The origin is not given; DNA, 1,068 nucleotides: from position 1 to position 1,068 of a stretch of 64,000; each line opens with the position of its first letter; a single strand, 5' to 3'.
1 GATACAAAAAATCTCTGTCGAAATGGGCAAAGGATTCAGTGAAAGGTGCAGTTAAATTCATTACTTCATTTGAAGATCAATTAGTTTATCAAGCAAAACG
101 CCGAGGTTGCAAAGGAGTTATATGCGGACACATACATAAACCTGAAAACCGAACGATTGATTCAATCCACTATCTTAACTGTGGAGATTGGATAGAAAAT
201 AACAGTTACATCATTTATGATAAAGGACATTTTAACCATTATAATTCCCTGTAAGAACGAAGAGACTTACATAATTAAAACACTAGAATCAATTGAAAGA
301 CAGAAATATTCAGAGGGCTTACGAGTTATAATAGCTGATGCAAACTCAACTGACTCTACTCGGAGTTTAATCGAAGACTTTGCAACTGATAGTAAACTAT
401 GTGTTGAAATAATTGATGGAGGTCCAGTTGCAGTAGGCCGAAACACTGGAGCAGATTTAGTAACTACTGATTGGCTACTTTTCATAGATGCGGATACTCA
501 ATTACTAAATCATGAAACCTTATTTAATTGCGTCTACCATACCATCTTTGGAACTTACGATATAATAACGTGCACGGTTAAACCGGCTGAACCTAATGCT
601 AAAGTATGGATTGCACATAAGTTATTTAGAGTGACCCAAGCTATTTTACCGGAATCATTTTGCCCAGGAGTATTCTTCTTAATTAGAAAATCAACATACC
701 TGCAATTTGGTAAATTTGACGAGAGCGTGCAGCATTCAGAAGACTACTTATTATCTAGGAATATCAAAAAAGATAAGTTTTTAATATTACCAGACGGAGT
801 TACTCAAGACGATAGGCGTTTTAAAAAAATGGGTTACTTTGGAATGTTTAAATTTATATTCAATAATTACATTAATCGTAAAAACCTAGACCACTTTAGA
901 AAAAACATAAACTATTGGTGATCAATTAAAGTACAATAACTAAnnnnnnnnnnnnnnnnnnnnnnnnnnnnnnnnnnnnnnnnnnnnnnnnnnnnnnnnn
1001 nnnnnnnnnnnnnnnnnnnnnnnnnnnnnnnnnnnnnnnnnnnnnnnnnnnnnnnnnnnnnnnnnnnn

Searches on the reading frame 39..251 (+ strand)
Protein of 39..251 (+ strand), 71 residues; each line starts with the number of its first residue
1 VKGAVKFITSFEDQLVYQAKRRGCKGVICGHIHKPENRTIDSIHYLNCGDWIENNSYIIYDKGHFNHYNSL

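Call 3: search_protein_families(library=pfam, proteins=[window:39-251:+], max_evalue=0.01)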
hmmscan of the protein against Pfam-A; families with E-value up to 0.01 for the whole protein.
window:39-251:+ (71 aa): 1 family
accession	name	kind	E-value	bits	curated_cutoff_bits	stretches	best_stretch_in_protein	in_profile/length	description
PF12850.12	Metallophos_2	-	0.00013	22.4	27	1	14-50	98-134/154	Calcineurin-like phosphoesterase superfamily domain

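Call 5: search_protein_families(library=phrogs, proteins=[window:39-251:+], max_evalue=0.01)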
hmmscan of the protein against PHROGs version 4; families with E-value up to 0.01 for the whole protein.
window:39-251:+ (71 aa): 0 families

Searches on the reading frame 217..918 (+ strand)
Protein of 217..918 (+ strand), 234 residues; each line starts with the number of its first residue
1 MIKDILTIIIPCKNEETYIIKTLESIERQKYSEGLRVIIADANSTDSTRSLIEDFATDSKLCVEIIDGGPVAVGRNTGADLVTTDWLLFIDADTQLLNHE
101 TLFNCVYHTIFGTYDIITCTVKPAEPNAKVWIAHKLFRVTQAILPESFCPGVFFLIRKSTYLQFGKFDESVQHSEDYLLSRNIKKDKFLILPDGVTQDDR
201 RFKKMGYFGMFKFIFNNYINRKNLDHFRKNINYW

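Call 3: search_protein_families(library=pfam, proteins=[window:217-918:+], max_evalue=0.01)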
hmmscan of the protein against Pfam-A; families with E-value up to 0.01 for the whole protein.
window:217-918:+ (234 aa): 3 families
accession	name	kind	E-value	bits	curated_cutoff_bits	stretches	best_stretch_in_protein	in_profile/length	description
PF00535.33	Glycos_transf_2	-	2.4e-21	76.8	23.3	1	7-151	1-148/168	Glycosyl transferase family 2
PF10111.15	Glyco_tranf_2_2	-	5.2e-11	43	27.3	1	7-94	1-92/276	Glycosyltransferase like family 2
PF13641.12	Glyco_tranf_2_3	-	8.7e-11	42.7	27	1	6-188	3-199/230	Glycosyltransferase like family 2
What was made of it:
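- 217..921 (+): GT2 glycosyltransferase gene immediately upstream (22-nt gap). PF00535 at E 2.4e-21 (call 3).
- Checked: The GT2 neighbour (217-921) is confirmed: PF00535, E 2.4e-21 (call 3).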

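Call 4: search_protein_families(library=ncbifam, proteins=[window:217-918:+], max_evalue=0.01)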
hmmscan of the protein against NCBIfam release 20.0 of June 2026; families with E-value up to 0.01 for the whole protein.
window:217-918:+ (234 aa): 19 families
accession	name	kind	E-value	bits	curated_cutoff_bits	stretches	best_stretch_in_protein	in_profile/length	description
TIGR04283.1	glyco_like_mftF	equivalog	1.4e-20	73.8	182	1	6-208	1-195/221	TIGR04283 family arsenosugar biosynthesis glycosyltransferase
NF047683.1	TeichurnBiosyTuaG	equivalog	2.9e-10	40.2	400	1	3-97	5-100/252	teichuronic acid biosynthesis protein TuaG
NF041875.1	EPS_EpsD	equivalog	5.1e-10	39.2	370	1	6-96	1-92/325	exopolysaccharide biosynthesis glycosyltransferase EpsD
NF007482.0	PRK10073.1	equivalog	1.4e-09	37.5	423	1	4-99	6-101/334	glycosyltransferase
TIGR03937.1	PgaC_IcaA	equivalog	2.2e-09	36.8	422.3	1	5-102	46-143/407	poly-beta-1,6-N-acetyl-D-glucosamine synthase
TIGR03965.1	mycofact_glyco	equivalog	6e-09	35.3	280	1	6-94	76-165/467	mycofactocin biosynthesis glycosyltransferase MftF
NF050050.1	ProtGlycPglI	equivalog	2.2e-08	33.8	500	1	5-113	3-112/306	GalNAc(5)-diNAcBac-PP-undecaprenol beta-1,3-glucosyltransferase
TIGR03469.1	HpnB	hypoth_equivalog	4.3e-08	32.6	379.25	1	7-72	47-114/386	hopene-associated glycosyltransferase HpnB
NF045692.1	OglycostaseCruG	equivalog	8.8e-08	31.5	600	1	6-118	43-161/386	2'-O-glycosyltransferase CruG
NF038302.1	EPS_HpsE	equivalog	4.4e-06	25.9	300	1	6-94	3-97/307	hormogonium polysaccharide biosynthesis glycosyltransferase HpsE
NF038299.1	EPS_HpsN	equivalog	5.9e-06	25.5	425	1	6-98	3-96/317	hormogonium polysaccharide biosynthesis glycosyltransferase HpsN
TIGR04195.1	S_glycosyl_SunS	equivalog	7.5e-06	25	350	1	8-123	61-169/421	SunS family peptide S-glycosyltransferase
TIGR04242.1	nodulat_NodC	equivalog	0.00037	19.6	550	1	7-67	51-114/395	chitooligosaccharide synthase NodC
NF010496.0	PRK13915.1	equivalog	0.00047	19.3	262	1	6-96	33-129/307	glucosyl-3-phosphoglycerate synthase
TIGR03111.1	glyc2_xrt_Gpos1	hypoth_equivalog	0.00079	18.3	363.95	1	6-106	51-153/439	TIGR03111 family XrtG-associated glycosyltransferase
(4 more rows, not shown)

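Call 5: search_protein_families(library=phrogs, proteins=[window:217-918:+], max_evalue=0.01)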
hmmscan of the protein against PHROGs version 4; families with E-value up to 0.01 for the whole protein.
window:217-918:+ (234 aa): 5 families
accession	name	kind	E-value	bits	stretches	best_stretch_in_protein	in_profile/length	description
phrog_841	-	moron, auxiliary metabolic gene and host takeover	2.9e-06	28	1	6-141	4-144/309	GtrB-like O-antigen conversion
phrog_13126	-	moron, auxiliary metabolic gene and host takeover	0.00061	20.1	1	10-96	7-88/394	beta-1,4-glycosyltransferase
phrog_22973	-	moron, auxiliary metabolic gene and host takeover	0.0017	18.4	1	3-61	24-84/496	glycosyltransferase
phrog_22088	-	unknown function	0.0021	18.1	1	7-96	63-156/377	-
phrog_22739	-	moron, auxiliary metabolic gene and host takeover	0.0028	17.7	1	7-106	5-105/327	GtrB-like O-antigen conversion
